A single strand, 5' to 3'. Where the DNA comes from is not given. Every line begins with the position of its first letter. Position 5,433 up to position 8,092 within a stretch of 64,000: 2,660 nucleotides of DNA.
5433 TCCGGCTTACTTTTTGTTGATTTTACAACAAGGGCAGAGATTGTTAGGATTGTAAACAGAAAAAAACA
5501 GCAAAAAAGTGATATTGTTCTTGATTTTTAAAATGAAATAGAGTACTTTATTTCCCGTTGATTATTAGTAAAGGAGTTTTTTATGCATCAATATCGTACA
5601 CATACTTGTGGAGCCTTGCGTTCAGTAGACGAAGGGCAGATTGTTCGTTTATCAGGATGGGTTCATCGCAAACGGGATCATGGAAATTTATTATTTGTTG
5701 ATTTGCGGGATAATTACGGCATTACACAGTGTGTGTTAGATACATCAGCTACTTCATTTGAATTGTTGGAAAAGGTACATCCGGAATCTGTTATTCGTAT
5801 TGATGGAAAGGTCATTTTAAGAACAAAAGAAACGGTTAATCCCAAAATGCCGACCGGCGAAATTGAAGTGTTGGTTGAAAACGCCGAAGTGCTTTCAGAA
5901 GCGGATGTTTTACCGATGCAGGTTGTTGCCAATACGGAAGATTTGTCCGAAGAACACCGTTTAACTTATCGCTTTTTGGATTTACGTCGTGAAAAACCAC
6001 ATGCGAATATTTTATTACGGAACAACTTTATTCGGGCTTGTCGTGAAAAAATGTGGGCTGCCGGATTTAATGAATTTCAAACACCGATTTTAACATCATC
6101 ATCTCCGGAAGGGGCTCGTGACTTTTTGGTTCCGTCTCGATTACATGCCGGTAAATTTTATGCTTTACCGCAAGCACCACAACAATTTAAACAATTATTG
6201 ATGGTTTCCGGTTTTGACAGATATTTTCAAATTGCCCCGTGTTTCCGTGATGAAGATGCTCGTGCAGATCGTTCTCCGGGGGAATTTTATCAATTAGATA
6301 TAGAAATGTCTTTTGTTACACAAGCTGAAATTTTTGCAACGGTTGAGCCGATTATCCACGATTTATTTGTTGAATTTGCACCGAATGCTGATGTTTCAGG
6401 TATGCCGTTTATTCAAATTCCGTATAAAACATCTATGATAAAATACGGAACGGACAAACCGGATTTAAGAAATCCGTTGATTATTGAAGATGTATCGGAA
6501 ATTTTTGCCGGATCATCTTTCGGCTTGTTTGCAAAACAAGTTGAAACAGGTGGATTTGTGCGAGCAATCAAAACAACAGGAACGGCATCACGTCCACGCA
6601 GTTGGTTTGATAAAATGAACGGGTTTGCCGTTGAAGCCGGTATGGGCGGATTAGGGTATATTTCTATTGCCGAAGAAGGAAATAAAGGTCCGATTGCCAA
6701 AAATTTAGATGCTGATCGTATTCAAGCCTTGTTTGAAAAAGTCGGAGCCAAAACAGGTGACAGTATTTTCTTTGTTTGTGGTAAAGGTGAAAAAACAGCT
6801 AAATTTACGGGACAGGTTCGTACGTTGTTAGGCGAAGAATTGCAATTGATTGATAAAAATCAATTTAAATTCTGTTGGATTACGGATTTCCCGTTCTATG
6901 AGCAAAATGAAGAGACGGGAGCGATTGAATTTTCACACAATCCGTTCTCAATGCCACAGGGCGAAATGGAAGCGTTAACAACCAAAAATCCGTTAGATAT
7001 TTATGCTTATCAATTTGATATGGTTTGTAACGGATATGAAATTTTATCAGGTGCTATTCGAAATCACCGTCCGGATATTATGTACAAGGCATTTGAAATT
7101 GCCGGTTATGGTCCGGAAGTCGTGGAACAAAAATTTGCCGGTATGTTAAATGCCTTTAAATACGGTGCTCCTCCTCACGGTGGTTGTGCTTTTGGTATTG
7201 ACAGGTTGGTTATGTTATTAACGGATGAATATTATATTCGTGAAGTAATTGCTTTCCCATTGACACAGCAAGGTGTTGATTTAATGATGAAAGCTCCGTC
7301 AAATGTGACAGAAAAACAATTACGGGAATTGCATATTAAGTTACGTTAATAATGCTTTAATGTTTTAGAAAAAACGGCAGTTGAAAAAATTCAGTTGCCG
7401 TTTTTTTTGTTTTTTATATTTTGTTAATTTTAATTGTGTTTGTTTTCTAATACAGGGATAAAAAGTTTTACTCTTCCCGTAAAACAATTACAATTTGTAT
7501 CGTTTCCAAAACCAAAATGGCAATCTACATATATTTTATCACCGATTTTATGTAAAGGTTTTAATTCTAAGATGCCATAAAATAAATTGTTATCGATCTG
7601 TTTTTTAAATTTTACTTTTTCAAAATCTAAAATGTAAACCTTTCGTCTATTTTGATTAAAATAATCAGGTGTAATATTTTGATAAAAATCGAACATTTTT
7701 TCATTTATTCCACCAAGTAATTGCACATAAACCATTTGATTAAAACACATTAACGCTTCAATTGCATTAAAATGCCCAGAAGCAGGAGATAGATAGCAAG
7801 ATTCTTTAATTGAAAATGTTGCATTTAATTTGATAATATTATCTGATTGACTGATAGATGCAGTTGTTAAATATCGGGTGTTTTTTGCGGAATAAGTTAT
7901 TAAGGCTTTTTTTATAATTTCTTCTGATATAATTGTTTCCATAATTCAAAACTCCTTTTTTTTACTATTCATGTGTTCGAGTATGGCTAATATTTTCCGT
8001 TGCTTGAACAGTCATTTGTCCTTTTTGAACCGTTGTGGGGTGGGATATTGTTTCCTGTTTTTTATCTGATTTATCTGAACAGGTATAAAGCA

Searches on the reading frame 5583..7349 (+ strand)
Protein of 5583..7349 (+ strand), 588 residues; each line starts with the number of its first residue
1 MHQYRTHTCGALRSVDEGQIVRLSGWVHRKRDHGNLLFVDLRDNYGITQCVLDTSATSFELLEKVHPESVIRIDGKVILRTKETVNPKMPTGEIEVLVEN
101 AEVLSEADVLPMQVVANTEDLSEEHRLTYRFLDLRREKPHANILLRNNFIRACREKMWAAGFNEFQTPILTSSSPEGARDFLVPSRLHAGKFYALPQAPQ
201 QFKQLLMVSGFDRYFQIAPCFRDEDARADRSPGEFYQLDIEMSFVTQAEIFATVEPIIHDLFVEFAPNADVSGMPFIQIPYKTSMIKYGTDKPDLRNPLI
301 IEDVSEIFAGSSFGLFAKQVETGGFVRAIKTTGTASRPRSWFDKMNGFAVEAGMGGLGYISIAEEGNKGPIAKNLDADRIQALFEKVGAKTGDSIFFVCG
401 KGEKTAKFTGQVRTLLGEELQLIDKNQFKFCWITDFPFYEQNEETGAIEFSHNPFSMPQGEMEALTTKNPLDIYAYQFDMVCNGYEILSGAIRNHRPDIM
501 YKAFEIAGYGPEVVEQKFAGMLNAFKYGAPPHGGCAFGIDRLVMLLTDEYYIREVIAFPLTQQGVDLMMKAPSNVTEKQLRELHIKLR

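Call 29: search_protein_families(library=pfam, proteins=[window:5583-7349:+], max_evalue=0.001)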
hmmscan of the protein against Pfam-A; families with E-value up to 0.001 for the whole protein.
window:5583-7349:+ (588 aa): 3 families
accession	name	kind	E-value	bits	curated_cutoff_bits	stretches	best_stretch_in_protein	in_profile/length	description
PF00152.25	tRNA-synt_2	-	3.5e-107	358.5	25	1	122-562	1-308/308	tRNA synthetases class II (D, K and N)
PF01336.31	tRNA_anti-codon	-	5.8e-16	58.6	27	1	21-104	1-75/75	OB-fold nucleic acid binding domain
PF02938.19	GAD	-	1.1e-15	58.1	23.4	1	316-406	1-91/95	GAD domain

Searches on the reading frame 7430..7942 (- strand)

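Call 29: search_protein_families(library=pfam, proteins=[window:7430-7942:-], max_evalue=0.001)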
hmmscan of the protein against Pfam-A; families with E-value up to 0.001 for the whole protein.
window:7430-7942:- (170 aa): 1 family
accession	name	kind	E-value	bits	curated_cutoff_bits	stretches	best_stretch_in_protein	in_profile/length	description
PF10862.14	FcoT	-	1.3e-21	77.3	27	1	14-158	3-152/156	FcoT-like thioesterase domain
